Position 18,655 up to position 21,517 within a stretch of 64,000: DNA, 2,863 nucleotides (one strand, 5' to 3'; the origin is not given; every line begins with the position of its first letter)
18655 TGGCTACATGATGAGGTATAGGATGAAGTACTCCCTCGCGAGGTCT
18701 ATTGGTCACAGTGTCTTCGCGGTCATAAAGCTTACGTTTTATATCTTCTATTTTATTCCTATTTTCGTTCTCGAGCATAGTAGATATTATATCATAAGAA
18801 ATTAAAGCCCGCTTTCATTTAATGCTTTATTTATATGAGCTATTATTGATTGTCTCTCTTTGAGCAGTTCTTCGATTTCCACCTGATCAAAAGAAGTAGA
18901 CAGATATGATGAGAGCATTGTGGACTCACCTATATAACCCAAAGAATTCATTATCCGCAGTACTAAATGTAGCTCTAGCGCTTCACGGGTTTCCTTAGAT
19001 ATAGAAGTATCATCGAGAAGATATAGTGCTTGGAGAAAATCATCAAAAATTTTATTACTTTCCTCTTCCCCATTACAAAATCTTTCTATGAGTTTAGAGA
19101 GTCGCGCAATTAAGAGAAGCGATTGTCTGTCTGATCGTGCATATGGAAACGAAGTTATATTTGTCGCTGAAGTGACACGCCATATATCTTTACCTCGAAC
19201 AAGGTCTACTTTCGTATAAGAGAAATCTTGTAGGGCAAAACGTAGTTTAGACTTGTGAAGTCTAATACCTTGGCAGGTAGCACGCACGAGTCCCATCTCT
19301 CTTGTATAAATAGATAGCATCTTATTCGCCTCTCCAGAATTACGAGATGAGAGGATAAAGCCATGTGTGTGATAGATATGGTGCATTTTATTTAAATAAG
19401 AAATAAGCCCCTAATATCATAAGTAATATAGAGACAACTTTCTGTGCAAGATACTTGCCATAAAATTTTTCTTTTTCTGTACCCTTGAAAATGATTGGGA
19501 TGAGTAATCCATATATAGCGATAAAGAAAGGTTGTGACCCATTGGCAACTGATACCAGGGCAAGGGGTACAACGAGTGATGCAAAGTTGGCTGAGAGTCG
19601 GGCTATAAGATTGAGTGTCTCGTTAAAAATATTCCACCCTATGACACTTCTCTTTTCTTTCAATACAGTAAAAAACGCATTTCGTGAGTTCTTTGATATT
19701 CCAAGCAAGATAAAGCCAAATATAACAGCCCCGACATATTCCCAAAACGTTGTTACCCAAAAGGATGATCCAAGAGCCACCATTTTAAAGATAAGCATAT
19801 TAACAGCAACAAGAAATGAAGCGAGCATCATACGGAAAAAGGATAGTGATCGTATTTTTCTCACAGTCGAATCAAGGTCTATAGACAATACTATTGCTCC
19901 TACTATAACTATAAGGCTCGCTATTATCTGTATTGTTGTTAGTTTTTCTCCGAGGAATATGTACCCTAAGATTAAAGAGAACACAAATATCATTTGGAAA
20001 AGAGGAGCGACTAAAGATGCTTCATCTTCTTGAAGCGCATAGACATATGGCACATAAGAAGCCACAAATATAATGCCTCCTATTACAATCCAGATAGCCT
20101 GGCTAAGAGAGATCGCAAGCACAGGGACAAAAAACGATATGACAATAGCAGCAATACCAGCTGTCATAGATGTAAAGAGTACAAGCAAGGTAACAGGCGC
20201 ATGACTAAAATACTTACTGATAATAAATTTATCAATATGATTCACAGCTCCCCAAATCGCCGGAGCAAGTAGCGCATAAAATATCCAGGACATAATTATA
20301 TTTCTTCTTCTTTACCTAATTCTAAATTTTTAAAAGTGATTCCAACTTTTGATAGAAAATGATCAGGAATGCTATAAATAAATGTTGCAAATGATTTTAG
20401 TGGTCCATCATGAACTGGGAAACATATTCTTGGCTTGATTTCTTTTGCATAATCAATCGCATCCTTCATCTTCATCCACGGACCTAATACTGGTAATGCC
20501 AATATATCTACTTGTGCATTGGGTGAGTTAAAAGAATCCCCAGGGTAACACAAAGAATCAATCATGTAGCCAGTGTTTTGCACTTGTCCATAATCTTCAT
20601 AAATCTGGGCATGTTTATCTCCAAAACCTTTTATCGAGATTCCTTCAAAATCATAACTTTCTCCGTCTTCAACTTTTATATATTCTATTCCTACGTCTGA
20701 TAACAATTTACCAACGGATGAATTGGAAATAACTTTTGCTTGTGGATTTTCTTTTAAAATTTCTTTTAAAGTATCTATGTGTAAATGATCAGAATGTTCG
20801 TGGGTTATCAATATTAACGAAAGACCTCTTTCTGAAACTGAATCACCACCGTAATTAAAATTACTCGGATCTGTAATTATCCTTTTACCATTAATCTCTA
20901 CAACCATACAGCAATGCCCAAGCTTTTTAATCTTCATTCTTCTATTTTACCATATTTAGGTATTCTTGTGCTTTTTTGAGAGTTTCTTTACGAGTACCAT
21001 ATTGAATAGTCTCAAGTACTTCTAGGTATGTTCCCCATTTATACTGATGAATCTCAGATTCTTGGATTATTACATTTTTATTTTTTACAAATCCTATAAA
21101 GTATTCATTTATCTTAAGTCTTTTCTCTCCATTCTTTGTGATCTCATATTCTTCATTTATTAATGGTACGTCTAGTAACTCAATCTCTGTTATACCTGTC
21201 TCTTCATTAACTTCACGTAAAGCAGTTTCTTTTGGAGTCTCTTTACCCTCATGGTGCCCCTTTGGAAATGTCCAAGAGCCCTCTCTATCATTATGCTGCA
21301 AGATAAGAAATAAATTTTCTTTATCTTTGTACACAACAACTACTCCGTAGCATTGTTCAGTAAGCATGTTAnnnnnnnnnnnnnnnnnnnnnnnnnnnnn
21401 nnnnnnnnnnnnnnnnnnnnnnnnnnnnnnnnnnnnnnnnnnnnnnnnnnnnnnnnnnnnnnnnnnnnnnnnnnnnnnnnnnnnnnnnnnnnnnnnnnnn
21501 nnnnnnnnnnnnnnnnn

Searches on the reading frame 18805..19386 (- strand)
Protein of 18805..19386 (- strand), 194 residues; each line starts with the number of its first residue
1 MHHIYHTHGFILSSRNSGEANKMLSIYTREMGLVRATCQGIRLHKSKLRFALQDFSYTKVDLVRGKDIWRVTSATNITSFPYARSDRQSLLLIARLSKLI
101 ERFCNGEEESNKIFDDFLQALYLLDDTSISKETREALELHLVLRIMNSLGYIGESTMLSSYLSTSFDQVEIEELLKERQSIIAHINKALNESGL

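Call 17: search_protein_families(library=pfam, proteins=[window:18805-19386:-], max_evalue=0.001)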
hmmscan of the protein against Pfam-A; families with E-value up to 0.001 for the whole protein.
window:18805-19386:- (194 aa): 2 families
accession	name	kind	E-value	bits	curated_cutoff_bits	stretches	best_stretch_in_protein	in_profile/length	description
PF11967.14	RecO_N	-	6e-14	52.3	27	1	1-80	1-80/80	Recombination protein O N terminal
PF02565.21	RecO_C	-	6.4e-05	23.2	22.1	1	84-151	1-64/157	Recombination protein O C terminal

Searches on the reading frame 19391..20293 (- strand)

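Call 17: search_protein_families(library=pfam, proteins=[window:19391-20293:-], max_evalue=0.001)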
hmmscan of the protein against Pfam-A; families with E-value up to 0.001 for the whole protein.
window:19391-20293:- (301 aa): 1 family
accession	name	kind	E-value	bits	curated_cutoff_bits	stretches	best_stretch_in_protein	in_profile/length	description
PF00892.27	EamA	-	8e-13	49.3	28.2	1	1-137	1-134/135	EamA-like transporter family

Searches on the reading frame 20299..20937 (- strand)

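Call 17: search_protein_families(library=pfam, proteins=[window:20299-20937:-], max_evalue=0.001)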
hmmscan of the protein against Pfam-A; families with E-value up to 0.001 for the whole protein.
window:20299-20937:- (213 aa): 3 families
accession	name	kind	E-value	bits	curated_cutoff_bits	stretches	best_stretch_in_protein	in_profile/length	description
PF13483.12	Lactamase_B_3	-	6.9e-26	91.6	24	1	2-176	1-160/160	Beta-lactamase superfamily domain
PF12706.13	Lactamase_B_2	-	4.7e-09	36.6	27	1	37-176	29-199/200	Beta-lactamase superfamily domain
PF00753.33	Lactamase_B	-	7e-05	23.3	22.7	1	10-176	8-196/196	Metallo-beta-lactamase superfamily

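Call 88: search_protein_families(library=ncbifam, proteins=[window:20299-20937:-], max_evalue=0.001)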
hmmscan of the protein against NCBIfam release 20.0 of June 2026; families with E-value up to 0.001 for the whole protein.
window:20299-20937:- (213 aa): 2 families
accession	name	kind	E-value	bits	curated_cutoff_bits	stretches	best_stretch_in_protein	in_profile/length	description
NF001911.0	PRK00685.1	equivalog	1e-14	54.6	144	1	1-120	1-121/228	metal-dependent hydrolase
TIGR03413.1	GSH_gloB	equivalog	0.00044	19.7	200.8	1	18-97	21-94/248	hydroxyacylglutathione hydrolase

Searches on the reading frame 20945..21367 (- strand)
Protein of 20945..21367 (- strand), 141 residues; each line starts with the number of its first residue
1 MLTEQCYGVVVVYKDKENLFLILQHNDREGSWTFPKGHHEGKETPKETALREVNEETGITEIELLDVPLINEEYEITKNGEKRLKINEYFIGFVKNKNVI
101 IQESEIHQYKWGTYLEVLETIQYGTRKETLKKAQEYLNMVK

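Call 17: search_protein_families(library=pfam, proteins=[window:20945-21367:-], max_evalue=0.001)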
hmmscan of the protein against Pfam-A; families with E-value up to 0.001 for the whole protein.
window:20945-21367:- (141 aa): 1 family
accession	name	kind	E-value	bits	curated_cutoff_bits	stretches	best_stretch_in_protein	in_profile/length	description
PF00293.34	NUDIX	-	1.4e-16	61.2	21.1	1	9-120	8-121/134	NUDIX domain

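Call 87: search_solved_structures(query=window:20945-21367:-, max_evalue=0.001)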
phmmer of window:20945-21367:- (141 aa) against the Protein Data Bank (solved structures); distinct sequences matched with E-value up to 0.001: 18.
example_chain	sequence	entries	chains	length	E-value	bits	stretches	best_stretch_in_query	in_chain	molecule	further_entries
3u53_A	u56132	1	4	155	4e-11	46.4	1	19-138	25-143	Bis(5'-nucleosyl)-tetraphosphatase [asymmetrical]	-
1xsa_A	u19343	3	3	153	2.7e-10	43.7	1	19-138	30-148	Bis(5'-nucleosyl)-tetraphosphatase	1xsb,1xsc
4ick_A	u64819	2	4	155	2.8e-10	43.7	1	19-138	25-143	Bis(5'-nucleosyl)-tetraphosphatase [asymmetrical]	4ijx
5cfi_A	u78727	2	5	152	1e-09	41.9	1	19-139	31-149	BIS(5'-nucleosyl)-tetraphosphatase (Diadenosine tetraphosphatase), putative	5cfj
4ilq_A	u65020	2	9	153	1.6e-08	38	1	23-136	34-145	CT771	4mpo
3i7u_A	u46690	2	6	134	1.9e-08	37.8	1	11-134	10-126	AP4A hydrolase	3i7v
1vc8_A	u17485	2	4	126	4.9e-08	36.4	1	12-79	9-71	Ndx1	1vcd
1vc9_A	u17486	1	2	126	1.3e-07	35.1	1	12-79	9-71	Ndx1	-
1kt9_A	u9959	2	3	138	2e-06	31.2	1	8-136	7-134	Diadenosine Tetraphosphate Hydrolase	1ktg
3ees_A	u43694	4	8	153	3.1e-05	27.4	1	24-63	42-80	Probable pyrophosphohydrolase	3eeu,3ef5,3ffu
5qoh_A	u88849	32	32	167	3.3e-05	27.3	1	6-60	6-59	DCP2 (NUDT20)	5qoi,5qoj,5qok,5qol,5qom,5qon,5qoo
5mp0_D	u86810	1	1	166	3.5e-05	27.2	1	6-60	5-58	m7GpppN-mRNA hydrolase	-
3gg6_A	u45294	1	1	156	0.00011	25.6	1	5-59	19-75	Nucleoside diphosphate-linked moiety X motif 18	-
3fjy_A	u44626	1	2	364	0.00011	25.5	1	18-83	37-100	Probable MutT1 protein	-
3fcm_A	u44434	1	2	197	0.00012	25.5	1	14-114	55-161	Hydrolase, NUDIX family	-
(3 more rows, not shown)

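Call 88: search_protein_families(library=ncbifam, proteins=[window:20945-21367:-], max_evalue=0.001)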
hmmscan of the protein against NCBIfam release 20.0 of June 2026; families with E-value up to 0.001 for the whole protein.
window:20945-21367:- (141 aa): 14 families
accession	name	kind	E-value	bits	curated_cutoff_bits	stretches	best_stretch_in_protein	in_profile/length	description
NF006961.0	PRK09438.1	equivalog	1.4e-11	44.1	103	1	9-132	12-144/151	dihydroneopterin triphosphate diphosphatase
NF001936.0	PRK00714.1-3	equivalog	6.7e-10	39.1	118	1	16-136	21-148/155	RNA pyrophosphohydrolase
NF041652.1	Nud_hyd_Dein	equivalog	4.9e-08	33.4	200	1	4-60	13-73/152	Nudix hydrolase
TIGR02705.1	nudix_YtkD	equivalog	8.6e-08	31.9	154.4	1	9-84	27-94/156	RNA deprotection pyrophosphohydrolase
NF052459.1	OxoGTPPhMutT1Mycb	equivalog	9.6e-08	31.5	475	1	17-132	16-124/292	8-oxo-(d)GTP phosphatase MutT1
NF008044.0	PRK10776.1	equivalog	4.4e-07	29.8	148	1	10-65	9-66/130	8-oxo-dGTP diphosphatase MutT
NF001938.0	PRK00714.1-5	equivalog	8.2e-07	28.5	116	1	24-76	39-91/172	RNA pyrophosphohydrolase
NF001937.0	PRK00714.1-4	equivalog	1.2e-06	28.3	139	1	10-62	13-63/161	RNA pyrophosphohydrolase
TIGR00586.1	mutt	equivalog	3e-06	27.3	97.9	1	8-106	8-103/129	8-oxo-dGTP diphosphatase MutT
NF006530.0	PRK08999.1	equivalog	8.3e-06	25.1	245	1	17-73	17-76/315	Nudix family hydrolase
NF001935.0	PRK00714.1-2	equivalog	4.5e-05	23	259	1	16-61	19-62/183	RNA pyrophosphohydrolase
NF007834.0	PRK10546.1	equivalog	0.00012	21.8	156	1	24-60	24-60/135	pyrimidine (deoxy)nucleoside triphosphate diphosphatase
NF008736.0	PRK11762.1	equivalog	0.00039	20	169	1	10-61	52-105/186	ADP compounds hydrolase NudE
NF001934.0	PRK00714.1-1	equivalog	0.0007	19.1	241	0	9-62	13-63/176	RNA pyrophosphohydrolase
